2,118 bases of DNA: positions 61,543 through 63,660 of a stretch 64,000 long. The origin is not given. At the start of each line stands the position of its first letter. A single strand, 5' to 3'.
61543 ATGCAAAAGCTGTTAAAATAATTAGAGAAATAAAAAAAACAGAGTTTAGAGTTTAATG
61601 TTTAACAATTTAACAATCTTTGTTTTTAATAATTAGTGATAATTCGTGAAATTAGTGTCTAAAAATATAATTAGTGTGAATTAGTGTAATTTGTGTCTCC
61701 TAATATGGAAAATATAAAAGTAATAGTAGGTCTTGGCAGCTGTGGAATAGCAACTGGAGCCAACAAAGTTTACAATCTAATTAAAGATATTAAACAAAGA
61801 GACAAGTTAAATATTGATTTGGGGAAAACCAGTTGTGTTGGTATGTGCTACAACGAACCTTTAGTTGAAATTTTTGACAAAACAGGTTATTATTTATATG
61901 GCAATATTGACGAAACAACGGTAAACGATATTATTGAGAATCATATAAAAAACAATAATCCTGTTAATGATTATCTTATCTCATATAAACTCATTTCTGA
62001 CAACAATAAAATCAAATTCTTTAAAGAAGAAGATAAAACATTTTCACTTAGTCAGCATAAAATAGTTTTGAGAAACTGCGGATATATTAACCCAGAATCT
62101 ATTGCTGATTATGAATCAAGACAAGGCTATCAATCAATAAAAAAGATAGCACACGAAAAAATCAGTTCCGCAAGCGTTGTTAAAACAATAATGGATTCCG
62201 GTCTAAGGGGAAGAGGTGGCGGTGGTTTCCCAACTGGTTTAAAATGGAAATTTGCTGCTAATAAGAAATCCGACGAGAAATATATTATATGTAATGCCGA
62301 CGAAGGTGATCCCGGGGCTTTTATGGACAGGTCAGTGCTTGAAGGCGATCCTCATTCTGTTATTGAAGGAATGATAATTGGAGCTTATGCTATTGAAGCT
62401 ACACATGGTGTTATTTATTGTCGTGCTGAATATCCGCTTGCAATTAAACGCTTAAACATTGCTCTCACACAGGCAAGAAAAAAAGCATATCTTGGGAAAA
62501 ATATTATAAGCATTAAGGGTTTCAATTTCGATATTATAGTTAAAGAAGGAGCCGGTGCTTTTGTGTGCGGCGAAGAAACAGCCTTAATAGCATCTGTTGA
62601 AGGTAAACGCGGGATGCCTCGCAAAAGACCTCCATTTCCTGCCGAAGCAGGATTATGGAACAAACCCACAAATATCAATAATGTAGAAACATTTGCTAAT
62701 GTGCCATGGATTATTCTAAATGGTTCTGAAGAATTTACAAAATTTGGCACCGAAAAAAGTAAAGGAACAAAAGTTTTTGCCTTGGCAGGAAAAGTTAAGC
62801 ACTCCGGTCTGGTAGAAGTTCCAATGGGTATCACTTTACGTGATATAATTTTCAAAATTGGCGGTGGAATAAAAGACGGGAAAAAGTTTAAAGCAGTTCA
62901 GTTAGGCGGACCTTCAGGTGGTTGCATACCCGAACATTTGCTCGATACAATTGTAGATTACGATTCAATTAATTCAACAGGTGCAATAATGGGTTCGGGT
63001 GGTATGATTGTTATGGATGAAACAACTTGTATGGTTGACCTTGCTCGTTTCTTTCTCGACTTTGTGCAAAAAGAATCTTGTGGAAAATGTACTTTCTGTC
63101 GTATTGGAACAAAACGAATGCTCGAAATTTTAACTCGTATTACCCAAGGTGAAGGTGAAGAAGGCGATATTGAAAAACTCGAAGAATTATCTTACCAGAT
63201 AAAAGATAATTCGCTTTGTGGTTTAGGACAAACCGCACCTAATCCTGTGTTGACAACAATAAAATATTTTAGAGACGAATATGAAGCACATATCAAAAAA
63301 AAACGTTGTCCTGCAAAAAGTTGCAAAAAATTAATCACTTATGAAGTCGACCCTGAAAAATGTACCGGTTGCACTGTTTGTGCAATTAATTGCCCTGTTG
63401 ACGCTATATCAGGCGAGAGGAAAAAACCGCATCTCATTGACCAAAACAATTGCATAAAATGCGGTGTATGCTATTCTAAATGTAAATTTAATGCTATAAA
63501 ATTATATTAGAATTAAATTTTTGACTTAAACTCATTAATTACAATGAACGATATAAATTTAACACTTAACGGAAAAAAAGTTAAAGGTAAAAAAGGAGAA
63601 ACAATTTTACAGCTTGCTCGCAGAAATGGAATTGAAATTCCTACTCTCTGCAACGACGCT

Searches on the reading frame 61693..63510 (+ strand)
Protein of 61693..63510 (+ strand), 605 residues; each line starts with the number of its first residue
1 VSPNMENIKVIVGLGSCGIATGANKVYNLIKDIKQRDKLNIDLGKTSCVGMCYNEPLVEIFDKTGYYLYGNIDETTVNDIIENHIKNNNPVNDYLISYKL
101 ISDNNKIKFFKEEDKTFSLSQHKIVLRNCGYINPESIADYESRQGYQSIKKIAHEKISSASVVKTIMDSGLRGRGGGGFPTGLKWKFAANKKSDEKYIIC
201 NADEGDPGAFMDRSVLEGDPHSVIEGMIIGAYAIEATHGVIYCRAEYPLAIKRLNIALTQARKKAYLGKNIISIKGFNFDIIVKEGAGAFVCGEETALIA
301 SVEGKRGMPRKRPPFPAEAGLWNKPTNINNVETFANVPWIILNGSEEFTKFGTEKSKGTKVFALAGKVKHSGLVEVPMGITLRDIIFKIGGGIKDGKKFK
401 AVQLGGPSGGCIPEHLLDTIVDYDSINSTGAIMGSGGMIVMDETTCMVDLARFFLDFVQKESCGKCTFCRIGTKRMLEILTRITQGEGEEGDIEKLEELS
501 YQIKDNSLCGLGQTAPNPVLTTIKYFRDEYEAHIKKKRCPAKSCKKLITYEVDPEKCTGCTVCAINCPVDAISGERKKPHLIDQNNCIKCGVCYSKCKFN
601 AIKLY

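Call 10: search_protein_families(library=pfam, proteins=[window:61693-63510:+])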
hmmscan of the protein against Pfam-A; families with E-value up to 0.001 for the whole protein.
window:61693-63510:+ (605 aa): 11 families
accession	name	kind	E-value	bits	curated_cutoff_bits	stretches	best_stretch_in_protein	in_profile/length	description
PF01512.22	Complex1_51K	-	7.9e-49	165.8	31.2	1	166-338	1-149/150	Nuo51 FMN-binding domain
PF10589.14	NADH_4Fe-4S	-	4.1e-36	123.2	23.5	1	449-533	1-85/85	NADH-ubiquinone oxidoreductase-F iron-sulfur binding region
PF00037.32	Fer4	-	2.2e-10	40.3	21.1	2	550-573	1-24/24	4Fe-4S binding domain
PF12837.12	Fer4_6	-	2.1e-09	37.3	25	2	551-572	3-24/24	4Fe-4S binding domain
PF13237.11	Fer4_10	-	2.3e-06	27.9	25.5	1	552-597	4-52/53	4Fe-4S dicluster domain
PF10531.15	SLBB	-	2.8e-06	27.5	27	1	362-410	2-53/55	SLBB domain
PF12797.12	Fer4_2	-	5.7e-06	26.4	24.5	0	551-569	4-22/22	4Fe-4S binding domain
PF12838.12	Fer4_7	-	1.9e-05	25.5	27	1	556-601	1-52/52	4Fe-4S dicluster domain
PF22461.2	SLBB_2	-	3.7e-05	24.2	27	1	362-407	3-49/79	SLBB domain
PF14697.11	Fer4_21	-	3.9e-05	24.1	35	0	549-572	33-57/59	4Fe-4S dicluster domain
PF13187.11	Fer4_9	-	4.5e-05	23.8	27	1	556-602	1-52/52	4Fe-4S dicluster domain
